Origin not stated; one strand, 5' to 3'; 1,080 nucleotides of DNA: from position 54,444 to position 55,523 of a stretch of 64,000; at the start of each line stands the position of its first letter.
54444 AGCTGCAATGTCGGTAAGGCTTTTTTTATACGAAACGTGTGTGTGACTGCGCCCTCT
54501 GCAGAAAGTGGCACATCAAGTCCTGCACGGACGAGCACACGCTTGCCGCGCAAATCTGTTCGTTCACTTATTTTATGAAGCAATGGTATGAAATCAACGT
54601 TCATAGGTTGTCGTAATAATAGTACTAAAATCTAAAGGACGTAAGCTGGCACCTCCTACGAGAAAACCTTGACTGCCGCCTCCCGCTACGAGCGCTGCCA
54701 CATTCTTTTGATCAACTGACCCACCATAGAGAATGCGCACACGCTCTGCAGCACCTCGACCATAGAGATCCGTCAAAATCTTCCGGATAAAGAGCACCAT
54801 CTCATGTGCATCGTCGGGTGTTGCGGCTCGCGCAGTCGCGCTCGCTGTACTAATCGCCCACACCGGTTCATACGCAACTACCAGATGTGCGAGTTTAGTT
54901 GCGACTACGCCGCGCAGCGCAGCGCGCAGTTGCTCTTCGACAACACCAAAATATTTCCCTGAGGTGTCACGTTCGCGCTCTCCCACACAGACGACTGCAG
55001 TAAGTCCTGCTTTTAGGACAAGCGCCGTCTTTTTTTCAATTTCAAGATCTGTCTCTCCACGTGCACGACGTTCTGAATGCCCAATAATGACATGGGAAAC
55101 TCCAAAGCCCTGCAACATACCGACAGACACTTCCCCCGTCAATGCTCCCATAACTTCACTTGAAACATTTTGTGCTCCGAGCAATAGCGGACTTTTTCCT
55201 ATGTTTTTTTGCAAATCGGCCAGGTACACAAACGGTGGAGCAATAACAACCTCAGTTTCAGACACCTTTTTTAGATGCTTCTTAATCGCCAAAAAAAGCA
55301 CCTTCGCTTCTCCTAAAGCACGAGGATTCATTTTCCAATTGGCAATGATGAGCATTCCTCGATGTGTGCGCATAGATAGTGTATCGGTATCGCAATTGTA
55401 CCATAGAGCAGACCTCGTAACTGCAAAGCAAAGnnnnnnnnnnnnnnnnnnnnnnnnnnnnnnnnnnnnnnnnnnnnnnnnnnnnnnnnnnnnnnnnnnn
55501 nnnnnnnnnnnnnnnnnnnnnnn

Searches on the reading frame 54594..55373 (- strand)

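Call 66: search_protein_families(library=pfam, proteins=[window:54594-55373:-], max_evalue=0.001)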
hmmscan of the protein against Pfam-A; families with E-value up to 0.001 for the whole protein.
window:54594-55373:- (259 aa): 1 family
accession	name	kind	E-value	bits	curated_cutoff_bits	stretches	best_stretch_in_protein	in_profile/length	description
PF00121.24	TIM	-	2.4e-74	250.4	20.1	1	7-254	1-243/245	Triosephosphate isomerase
